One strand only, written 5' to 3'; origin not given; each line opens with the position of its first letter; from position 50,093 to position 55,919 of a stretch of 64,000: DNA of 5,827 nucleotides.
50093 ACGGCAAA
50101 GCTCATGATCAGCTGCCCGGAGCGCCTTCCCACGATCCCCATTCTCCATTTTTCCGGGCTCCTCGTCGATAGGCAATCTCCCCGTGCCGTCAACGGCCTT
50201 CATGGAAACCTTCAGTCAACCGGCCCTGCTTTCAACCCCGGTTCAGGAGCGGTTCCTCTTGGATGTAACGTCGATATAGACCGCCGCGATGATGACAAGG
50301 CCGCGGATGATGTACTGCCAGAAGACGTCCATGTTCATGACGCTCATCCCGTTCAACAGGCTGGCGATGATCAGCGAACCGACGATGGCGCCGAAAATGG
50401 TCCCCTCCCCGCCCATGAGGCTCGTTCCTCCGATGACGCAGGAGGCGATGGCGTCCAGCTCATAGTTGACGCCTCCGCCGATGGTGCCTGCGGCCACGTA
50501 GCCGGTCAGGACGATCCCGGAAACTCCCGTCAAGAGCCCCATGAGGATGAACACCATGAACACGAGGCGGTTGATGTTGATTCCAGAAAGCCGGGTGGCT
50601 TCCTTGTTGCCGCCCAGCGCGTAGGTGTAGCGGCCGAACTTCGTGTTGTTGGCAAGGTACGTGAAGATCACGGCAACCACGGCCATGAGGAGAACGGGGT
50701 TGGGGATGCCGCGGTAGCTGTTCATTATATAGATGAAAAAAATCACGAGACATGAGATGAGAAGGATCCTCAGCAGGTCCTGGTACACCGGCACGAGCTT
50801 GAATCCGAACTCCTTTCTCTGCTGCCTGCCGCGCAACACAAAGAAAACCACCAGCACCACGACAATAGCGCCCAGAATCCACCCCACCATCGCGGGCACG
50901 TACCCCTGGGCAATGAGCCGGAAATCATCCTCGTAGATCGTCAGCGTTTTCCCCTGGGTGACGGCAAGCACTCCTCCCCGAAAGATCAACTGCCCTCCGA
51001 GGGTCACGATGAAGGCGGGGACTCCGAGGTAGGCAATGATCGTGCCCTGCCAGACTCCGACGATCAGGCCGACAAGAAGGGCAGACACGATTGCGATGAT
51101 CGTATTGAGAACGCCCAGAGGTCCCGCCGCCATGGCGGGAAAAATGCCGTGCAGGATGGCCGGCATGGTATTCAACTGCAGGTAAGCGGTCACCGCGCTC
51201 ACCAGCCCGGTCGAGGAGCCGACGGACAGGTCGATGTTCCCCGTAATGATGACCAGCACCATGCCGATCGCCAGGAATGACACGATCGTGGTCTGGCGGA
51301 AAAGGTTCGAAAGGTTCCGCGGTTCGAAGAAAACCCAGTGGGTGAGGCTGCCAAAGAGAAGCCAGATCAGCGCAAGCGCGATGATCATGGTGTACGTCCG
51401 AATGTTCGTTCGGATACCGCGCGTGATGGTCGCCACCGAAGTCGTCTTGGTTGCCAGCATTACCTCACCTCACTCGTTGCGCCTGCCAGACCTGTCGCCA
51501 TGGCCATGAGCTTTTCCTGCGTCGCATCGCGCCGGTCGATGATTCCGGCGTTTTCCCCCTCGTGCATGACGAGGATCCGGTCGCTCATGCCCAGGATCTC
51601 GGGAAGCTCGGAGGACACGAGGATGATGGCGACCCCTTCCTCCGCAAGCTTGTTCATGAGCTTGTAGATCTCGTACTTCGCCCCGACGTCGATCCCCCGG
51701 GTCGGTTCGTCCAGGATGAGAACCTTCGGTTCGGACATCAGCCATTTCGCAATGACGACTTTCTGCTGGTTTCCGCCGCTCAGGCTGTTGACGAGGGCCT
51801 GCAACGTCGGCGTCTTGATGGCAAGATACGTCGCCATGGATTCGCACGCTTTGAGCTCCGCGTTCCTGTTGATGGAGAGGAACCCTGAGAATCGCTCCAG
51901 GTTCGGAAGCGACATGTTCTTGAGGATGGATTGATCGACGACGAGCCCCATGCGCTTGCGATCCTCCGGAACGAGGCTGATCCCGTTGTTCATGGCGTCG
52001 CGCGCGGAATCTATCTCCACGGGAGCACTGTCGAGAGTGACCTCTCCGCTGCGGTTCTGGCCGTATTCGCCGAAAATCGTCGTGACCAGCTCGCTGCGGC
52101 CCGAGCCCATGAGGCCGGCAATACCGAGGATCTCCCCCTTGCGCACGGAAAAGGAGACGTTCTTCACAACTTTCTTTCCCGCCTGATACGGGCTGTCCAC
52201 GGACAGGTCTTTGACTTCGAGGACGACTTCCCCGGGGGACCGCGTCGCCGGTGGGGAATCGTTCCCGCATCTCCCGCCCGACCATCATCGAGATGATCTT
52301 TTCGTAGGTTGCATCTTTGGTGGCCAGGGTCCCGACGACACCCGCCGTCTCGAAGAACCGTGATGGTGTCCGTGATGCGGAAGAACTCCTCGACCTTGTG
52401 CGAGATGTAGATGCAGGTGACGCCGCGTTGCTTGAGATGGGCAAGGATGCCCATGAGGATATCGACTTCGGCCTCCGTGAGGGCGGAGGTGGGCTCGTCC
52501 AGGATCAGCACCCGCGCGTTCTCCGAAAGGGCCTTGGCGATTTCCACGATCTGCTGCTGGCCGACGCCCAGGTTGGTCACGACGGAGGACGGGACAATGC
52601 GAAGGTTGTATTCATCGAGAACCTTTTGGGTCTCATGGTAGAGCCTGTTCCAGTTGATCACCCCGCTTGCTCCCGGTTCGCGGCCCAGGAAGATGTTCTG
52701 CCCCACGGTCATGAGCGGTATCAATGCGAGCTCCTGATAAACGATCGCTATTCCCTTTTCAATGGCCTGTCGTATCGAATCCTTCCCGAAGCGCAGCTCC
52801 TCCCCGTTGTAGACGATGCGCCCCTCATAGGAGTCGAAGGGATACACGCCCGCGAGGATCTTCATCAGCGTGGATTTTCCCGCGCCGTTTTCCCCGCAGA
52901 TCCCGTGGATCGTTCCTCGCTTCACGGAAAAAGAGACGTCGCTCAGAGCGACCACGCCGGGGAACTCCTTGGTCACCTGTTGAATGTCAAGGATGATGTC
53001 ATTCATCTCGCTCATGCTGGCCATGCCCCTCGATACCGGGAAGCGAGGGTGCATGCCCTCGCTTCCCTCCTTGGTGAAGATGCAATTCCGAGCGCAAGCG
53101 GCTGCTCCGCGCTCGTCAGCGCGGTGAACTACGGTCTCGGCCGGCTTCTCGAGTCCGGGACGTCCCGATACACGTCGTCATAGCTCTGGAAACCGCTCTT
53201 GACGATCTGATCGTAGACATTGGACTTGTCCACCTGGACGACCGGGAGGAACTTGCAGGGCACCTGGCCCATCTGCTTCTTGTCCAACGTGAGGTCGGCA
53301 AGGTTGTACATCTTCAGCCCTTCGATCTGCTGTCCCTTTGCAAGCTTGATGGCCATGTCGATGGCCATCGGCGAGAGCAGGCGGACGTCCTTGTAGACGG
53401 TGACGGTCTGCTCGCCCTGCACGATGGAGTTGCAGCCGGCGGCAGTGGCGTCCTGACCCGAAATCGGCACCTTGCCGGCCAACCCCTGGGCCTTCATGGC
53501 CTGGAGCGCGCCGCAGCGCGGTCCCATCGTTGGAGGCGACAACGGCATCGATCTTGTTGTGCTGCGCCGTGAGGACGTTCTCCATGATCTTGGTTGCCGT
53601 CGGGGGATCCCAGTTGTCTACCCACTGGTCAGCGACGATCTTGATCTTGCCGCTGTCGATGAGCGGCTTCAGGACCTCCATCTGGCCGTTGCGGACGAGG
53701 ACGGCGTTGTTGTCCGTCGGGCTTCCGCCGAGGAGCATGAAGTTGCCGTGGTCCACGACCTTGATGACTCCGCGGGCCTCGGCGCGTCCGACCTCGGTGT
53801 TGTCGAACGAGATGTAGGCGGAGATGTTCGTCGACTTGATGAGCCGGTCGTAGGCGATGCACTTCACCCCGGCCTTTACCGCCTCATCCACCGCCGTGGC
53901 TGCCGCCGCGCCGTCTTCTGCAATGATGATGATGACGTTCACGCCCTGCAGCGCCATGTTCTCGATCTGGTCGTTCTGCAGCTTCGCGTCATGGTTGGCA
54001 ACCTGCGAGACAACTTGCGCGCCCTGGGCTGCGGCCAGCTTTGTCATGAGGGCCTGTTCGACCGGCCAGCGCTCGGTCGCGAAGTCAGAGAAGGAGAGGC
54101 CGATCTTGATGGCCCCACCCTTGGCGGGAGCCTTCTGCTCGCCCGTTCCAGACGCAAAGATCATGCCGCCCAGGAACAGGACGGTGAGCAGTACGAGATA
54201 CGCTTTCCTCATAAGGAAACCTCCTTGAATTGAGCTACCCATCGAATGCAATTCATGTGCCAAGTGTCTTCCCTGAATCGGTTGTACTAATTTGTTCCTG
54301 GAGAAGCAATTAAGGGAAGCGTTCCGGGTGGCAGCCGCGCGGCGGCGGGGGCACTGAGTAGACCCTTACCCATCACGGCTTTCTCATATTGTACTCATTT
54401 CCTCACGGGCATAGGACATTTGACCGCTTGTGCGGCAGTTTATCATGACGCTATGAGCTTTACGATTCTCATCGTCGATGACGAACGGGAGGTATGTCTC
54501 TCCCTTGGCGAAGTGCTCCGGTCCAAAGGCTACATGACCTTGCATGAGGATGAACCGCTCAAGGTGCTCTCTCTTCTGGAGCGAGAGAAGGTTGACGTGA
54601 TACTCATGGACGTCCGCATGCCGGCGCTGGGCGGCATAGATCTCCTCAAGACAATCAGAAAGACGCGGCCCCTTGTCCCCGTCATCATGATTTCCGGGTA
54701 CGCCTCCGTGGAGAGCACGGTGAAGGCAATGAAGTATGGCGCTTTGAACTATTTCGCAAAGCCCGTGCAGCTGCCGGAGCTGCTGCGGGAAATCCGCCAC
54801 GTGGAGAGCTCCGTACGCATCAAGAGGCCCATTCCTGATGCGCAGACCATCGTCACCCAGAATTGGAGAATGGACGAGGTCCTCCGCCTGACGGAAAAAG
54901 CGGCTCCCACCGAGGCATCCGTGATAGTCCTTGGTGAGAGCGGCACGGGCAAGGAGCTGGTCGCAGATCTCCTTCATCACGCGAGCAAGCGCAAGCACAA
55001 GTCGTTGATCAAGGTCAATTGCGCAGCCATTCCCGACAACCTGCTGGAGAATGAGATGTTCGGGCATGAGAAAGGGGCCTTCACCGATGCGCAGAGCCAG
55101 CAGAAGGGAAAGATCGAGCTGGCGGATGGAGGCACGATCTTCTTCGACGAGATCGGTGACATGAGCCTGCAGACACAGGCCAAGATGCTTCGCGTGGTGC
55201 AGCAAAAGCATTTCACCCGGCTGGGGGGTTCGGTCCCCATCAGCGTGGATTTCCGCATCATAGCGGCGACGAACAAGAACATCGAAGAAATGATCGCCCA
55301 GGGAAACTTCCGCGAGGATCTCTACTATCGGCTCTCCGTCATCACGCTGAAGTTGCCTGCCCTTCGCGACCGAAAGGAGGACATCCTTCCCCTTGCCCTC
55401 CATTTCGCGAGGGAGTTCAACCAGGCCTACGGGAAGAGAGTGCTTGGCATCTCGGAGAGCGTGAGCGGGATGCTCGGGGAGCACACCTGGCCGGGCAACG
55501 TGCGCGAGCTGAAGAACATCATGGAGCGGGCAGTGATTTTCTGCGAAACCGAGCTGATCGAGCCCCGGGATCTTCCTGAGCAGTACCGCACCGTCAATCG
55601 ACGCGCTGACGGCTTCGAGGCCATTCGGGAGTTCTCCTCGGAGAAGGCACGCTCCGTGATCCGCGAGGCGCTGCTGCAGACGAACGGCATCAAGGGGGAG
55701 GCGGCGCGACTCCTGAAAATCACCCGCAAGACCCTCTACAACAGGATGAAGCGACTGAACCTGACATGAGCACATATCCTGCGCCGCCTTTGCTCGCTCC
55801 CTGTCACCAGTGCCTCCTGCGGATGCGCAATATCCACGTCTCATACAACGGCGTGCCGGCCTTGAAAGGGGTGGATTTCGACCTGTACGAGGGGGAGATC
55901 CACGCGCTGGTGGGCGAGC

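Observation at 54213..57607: ABC-ATPase-domain histidine kinase paired with a sigma-54 activator next to xylFGH: a possible transporter-coupled sugar-sensing circuit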

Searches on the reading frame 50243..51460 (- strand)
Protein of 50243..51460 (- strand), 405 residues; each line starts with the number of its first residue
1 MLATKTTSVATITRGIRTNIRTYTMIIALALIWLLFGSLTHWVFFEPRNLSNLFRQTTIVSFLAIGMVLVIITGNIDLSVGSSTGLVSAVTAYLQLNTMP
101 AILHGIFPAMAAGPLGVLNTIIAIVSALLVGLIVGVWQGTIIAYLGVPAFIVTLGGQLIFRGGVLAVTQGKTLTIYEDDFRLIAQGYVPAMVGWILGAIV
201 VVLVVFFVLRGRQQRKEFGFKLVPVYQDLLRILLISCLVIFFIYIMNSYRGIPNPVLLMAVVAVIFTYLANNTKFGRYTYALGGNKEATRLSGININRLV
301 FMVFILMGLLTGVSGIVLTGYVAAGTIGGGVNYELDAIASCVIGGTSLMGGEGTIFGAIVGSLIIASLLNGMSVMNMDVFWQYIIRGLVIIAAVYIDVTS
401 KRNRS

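Call 6: search_protein_families(library=pfam, proteins=[window:50243-51460:-], max_evalue=0.01)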
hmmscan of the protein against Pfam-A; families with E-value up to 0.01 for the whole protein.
window:50243-51460:- (405 aa): 1 family
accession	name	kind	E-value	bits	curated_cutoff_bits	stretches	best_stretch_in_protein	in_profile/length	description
PF02653.21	BPD_transp_2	-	3.7e-33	115.3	26.8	1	50-394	2-269/269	Branched-chain amino acid transport system / permease component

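Call 7: search_protein_families(library=ncbifam, proteins=[window:50243-51460:-], max_evalue=0.001)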
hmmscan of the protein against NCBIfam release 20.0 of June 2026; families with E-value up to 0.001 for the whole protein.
window:50243-51460:- (405 aa): 11 families
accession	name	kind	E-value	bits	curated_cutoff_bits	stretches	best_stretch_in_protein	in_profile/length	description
NF040906.3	GguB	equivalog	1.9e-104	349.9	450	1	19-402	1-374/375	multiple monosaccharide ABC transporter permease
NF007067.0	PRK09512.1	equivalog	1.3e-55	188.8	398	2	249-399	169-319/321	ribose ABC transporter permease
NF008441.0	PRK11285.1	equivalog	3.9e-55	187.3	378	3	241-403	167-329/333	L-arabinose ABC transporter permease AraH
NF007252.0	PRK09699.1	equivalog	1.5e-50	172.4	396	2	244-397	168-321/326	D-allose ABC transporter permease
NF007014.0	PRK09478.1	equivalog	1.1e-48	166.3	386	2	256-399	186-330/336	galactose/methyl galactoside ABC transporter permease MglC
NF008630.0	PRK11618.1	equivalog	3.4e-39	135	363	2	256-396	167-308/331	galactofuranose ABC transporter, permease protein YjfF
NF011961.0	PRK15432.1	equivalog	2.1e-36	125.8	388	2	257-397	164-304/344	autoinducer 2 ABC transporter permease LsrC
NF041862.1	YtfT_transport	equivalog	2.1e-26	92.9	535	2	249-396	175-323/339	galactofuranose ABC transporter, ATP-binding protein YtfT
NF011612.1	PRK15038.1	equivalog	2.7e-21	76.1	500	1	248-387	156-295/322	autoinducer 2 ABC transporter permease LsrD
TIGR03408.1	urea_trans_UrtC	equivalog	2.2e-06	27.6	296.2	1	258-395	175-305/313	urea ABC transporter permease subunit UrtC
TIGR03727.1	urea_t_UrtC_arc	equivalog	0.00019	20.5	575.55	1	257-392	200-329/369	urea ABC transporter, permease protein UrtC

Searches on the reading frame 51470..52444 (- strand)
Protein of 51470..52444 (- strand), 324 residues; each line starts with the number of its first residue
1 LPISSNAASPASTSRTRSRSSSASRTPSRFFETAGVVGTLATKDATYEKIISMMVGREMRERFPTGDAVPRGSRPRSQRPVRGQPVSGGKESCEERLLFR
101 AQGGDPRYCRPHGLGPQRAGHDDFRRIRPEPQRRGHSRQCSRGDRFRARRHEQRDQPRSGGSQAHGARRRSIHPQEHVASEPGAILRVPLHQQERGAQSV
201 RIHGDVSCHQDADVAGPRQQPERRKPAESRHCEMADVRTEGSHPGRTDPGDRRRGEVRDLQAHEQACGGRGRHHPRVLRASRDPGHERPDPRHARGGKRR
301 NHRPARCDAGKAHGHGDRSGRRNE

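Call 6: search_protein_families(library=pfam, proteins=[window:51470-52444:-], max_evalue=0.01)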
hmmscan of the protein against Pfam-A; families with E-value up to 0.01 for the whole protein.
window:51470-52444:- (324 aa): 0 families

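Call 7: search_protein_families(library=ncbifam, proteins=[window:51470-52444:-], max_evalue=0.001)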
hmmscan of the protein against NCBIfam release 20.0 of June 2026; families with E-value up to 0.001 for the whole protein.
window:51470-52444:- (324 aa): 1 family
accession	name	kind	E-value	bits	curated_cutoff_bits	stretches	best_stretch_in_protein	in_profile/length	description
NF008215.0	PRK10982.1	equivalog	0.00067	18.4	828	1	37-70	228-261/506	galactose/methyl galactoside ABC transporter ATP-binding protein MglA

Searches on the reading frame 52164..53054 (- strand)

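Call 6: search_protein_families(library=pfam, proteins=[window:52164-53054:-], max_evalue=0.01)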
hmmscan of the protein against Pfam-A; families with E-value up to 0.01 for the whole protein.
window:52164-53054:- (296 aa): 5 families
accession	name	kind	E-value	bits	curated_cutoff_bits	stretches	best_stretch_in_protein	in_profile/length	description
PF00005.33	ABC_tran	-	4.5e-31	108.7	25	1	37-190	1-137/137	ABC transporter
PF13304.12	AAA_21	-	2.2e-07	31.7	27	0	49-70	1-22/304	AAA domain, putative AbiEii toxin, Type IV TA system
PF09818.15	ABC_ATPase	-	3.1e-05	23.6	23.2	0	168-238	164-232/283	P-loop domain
PF13476.12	AAA_23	-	0.0044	18.1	27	1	51-67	23-39/201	AAA domain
PF20720.3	nSTAND3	-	0.0062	16.7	27.2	0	52-76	22-46/155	Novel STAND NTPase 3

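Call 7: search_protein_families(library=ncbifam, proteins=[window:52164-53054:-], max_evalue=0.001)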
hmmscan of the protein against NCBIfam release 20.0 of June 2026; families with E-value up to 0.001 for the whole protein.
window:52164-53054:- (296 aa): 187 families (the best 25 are shown)
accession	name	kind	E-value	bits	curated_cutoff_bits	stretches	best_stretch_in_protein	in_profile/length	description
NF010069.0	PRK13549.1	equivalog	2.9e-89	299.8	699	1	17-237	1-219/513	xylose ABC transporter ATP-binding protein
NF040905.2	GguA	equivalog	1.7e-85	287.3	810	1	21-239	1-217/500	multiple monosaccharide ABC transporter ATP-binding protein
TIGR02633.1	xylG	equivalog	8.1e-75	252.2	723.65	1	22-237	2-217/500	D-xylose ABC transporter ATP-binding protein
NF008442.0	PRK11288.1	equivalog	1.7e-73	247.6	689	1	19-238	5-220/504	L-arabinose ABC transporter ATP-binding protein AraG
NF008215.0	PRK10982.1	equivalog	4.9e-69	233.3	828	1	15-237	7-225/506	galactose/methyl galactoside ABC transporter ATP-binding protein MglA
NF008030.0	PRK10762.1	equivalog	5.3e-68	230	745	1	19-238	2-218/501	ribose ABC transporter ATP-binding protein RbsA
NF041861.1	YtfR_transport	equivalog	1.7e-63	214.7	850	1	21-238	1-214/492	galactofuranose ABC transporter, ATP-binding protein YtfR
NF007253.0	PRK09700.1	equivalog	1.9e-58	198.3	772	1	21-238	5-222/510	D-allose ABC transporter ATP-binding protein AlsA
NF047930.1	ABC_ATP_B6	equivalog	6.4e-58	196.6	670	1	21-237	2-212/510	putative B6 ABC transporter ATP-binding protein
NF011967.0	PRK15439.1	equivalog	1.1e-48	165.9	586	1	14-238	4-217/510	autoinducer 2 ABC transporter ATP-binding protein LsrA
TIGR02315.1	ABC_phnC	equivalog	1.8e-33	116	266.1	1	21-237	1-222/243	phosphonate ABC transporter ATP-binding protein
NF043075.1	MMSYN1_0197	equivalog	2.2e-30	105.8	550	1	21-238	2-210/341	spermidine/putrescine ABC transporter ATP-binding protein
TIGR03265.1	PhnT2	equivalog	6.2e-30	104.6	457.7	1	21-238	4-212/353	putative 2-aminoethylphosphonate ABC transporter ATP-binding protein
TIGR02673.1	FtsE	equivalog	1.1e-29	103.6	264.85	1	21-237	1-213/214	cell division ATP-binding protein FtsE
TIGR03411.1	urea_trans_UrtD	equivalog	2.2e-29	102.8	304.1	1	21-237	2-218/242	urea ABC transporter ATP-binding protein UrtD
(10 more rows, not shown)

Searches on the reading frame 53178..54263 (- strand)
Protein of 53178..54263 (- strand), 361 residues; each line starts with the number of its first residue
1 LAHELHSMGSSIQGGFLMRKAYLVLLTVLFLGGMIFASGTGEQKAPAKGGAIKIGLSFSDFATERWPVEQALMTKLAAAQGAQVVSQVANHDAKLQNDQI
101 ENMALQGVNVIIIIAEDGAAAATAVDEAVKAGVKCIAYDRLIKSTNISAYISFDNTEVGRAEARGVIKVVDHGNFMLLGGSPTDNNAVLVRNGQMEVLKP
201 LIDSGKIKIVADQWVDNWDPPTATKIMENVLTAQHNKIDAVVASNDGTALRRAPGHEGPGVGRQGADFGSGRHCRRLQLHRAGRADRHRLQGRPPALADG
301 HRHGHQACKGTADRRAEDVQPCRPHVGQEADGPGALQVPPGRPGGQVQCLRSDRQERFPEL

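Call 6: search_protein_families(library=pfam, proteins=[window:53178-54263:-], max_evalue=0.01)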
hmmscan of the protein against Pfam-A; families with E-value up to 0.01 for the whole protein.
window:53178-54263:- (361 aa): 1 family
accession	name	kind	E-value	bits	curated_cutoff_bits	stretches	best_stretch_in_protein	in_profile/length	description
PF13407.12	Peripla_BP_4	-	1.2e-40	140.2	35.1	1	55-250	2-196/258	Periplasmic binding protein domain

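Call 7: search_protein_families(library=ncbifam, proteins=[window:53178-54263:-], max_evalue=0.001)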
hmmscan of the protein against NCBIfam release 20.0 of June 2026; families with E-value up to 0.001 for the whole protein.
window:53178-54263:- (361 aa): 8 families
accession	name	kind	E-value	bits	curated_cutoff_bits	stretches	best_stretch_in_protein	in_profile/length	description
TIGR02634.1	xylF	equivalog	4.8e-74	249.7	389.55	1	54-249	1-196/302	D-xylose ABC transporter substrate-binding protein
NF007680.0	PRK10355.1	equivalog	4.4e-72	243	504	1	45-249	19-223/331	D-xylose ABC transporter substrate-binding protein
NF040907.2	ChvE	equivalog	7.4e-40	137.1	460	1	54-250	1-212/324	multiple monosaccharide ABC transporter substrate-binding protein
NF045705.1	SurfProtP46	equivalog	2.2e-12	46.4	800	1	54-161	47-155/412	surface antigen P46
NF007936.0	PRK10653.1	equivalog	2.5e-09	36.9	337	1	87-250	63-220/295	ribose ABC transporter substrate-binding protein RbsB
TIGR02637.1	RhaS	equivalog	6.2e-07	28.9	342.25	1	85-190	34-141/302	rhamnose ABC transporter substrate-binding protein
NF007075.0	PRK09526.1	subfamily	6.4e-06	25.3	340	1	74-250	86-253/358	LacI family DNA-binding transcriptional regulator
NF011924.1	PRK15395.1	equivalog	0.00026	20.2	420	0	71-250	46-239/329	galactose/glucose ABC transporter substrate-binding protein MglB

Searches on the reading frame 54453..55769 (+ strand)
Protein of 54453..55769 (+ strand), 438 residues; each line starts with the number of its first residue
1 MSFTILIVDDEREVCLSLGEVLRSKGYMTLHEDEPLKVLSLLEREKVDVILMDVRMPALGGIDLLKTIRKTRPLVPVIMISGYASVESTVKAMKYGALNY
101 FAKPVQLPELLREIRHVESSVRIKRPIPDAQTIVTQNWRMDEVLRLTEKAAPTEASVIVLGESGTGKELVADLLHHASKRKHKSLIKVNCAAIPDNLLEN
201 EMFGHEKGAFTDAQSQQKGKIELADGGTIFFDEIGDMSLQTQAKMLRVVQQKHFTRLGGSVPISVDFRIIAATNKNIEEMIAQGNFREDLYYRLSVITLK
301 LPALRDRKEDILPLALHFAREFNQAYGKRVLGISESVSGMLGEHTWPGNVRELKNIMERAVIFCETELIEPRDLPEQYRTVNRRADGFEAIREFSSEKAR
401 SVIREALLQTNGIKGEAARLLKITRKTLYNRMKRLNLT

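Call 6: search_protein_families(library=pfam, proteins=[window:54453-55769:+], max_evalue=0.01)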
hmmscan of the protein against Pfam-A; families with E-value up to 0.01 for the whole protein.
window:54453-55769:+ (438 aa): 11 families
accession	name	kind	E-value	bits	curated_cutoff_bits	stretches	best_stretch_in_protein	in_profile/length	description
PF00158.32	Sigma54_activat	-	3.5e-69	232.2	20.2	1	133-299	1-167/168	Sigma-54 interaction domain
PF00072.30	Response_reg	-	3.3e-26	92.1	30.2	1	5-114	1-110/111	Response regulator receiver domain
PF25601.1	AAA_lid_14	-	7.8e-26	90.2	27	1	305-384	1-80/87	AAA+ ATPase lid domain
PF14532.12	Sigma54_activ_2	-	5.2e-18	66.1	25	1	148-304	15-138/138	Sigma-54 interaction domain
PF02954.25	HTH_8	-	2.9e-09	36.9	22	1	401-435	8-42/42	Bacterial regulatory protein, Fis family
PF07728.20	AAA_5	-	1e-07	32.5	22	1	157-276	2-124/139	AAA domain (dynein-related subfamily)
PF07724.20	AAA_2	-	0.00041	20.9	27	1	154-282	3-132/166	AAA domain (Cdc48 subfamily)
PF07726.17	AAA_3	-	0.00069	19.9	27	1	157-275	2-112/131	ATPase family associated with various cellular activities (AAA)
PF00004.35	AAA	-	0.0013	19.7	21.2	1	157-278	1-112/131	ATPase family associated with various cellular activities (AAA)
PF01078.27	Mg_chelatase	-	0.0021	18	20.3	0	149-274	17-157/207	Magnesium chelatase, subunit ChlI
PF13556.12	HTH_30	-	0.0024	18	27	1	405-435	6-36/59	PucR C-terminal helix-turn-helix domain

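Call 7: search_protein_families(library=ncbifam, proteins=[window:54453-55769:+], max_evalue=0.001)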
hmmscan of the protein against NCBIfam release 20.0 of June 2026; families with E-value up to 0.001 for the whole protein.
window:54453-55769:+ (438 aa): 115 families (the best 25 are shown)
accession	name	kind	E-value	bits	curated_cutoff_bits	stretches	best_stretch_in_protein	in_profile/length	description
NF008469.0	PRK11361.1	equivalog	3.8e-120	401.7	714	1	4-433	6-452/461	acetoacetate metabolism transcriptional regulator AtoC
TIGR01818.1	ntrC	equivalog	2.6e-114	382.6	558.6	1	5-384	1-387/463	nitrogen regulation protein NR(I)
TIGR02915.1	PEP_resp_reg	equivalog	1.2e-113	380.3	502.6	1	5-437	1-444/445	PEP-CTERM-box response regulator transcription factor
NF007689.0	PRK10365.1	equivalog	2e-104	349.8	760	1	4-434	7-441/441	sigma-54-dependent response regulator transcription factor ZraR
NF041552.1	TF_PrdR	equivalog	5.8e-102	341.9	795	1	129-434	265-575/577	sigma-54 dependent transcriptional regulator PrdR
NF050807.1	TransRegFlbDCaul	equivalog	9.8e-97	324.6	750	1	38-434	36-437/454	sigma-54-dependent transcriptional regulator FlbD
NF008176.1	PRK10923.1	equivalog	6.2e-96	321.8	620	1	5-379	6-386/469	nitrogen regulation protein NR(I)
TIGR01817.1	nifA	equivalog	1.7e-95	320.8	528.85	1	126-375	191-439/534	nif-specific transcriptional activator NifA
NF041946.1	LuxO_transreg_Vib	equivalog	2.5e-95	320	800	1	38-384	32-386/463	quorum-sensing sigma-54 dependent transcriptional regulator LuxO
NF051870.1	NAssimRespRegNtrX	equivalog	4.9e-94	315.8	600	1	4-402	3-412/452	nitrogen assimilation response regulator NtrX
NF049963.1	RespRegFlgRCampy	domain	8.9e-94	314.7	750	1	44-437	42-429/429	fla regulon two-component system response regulator FlgR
NF011695.0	PRK15115.1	equivalog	2e-93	313.6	763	1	4-437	8-438/445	two-component system response regulator GlrR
NF003451.0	PRK05022.1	equivalog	1.4e-90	304.5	476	1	126-437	187-510/512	nitric oxide reductase transcriptional regulator NorR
NF038308.1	RNA_repair_RtcR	equivalog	1.7e-90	304.4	650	1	130-428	179-504/530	RNA repair transcriptional activator RtcR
TIGR02974.1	phageshock_pspF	equivalog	9.6e-81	271.6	443.55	1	141-365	9-234/336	phage shock protein operon transcriptional activator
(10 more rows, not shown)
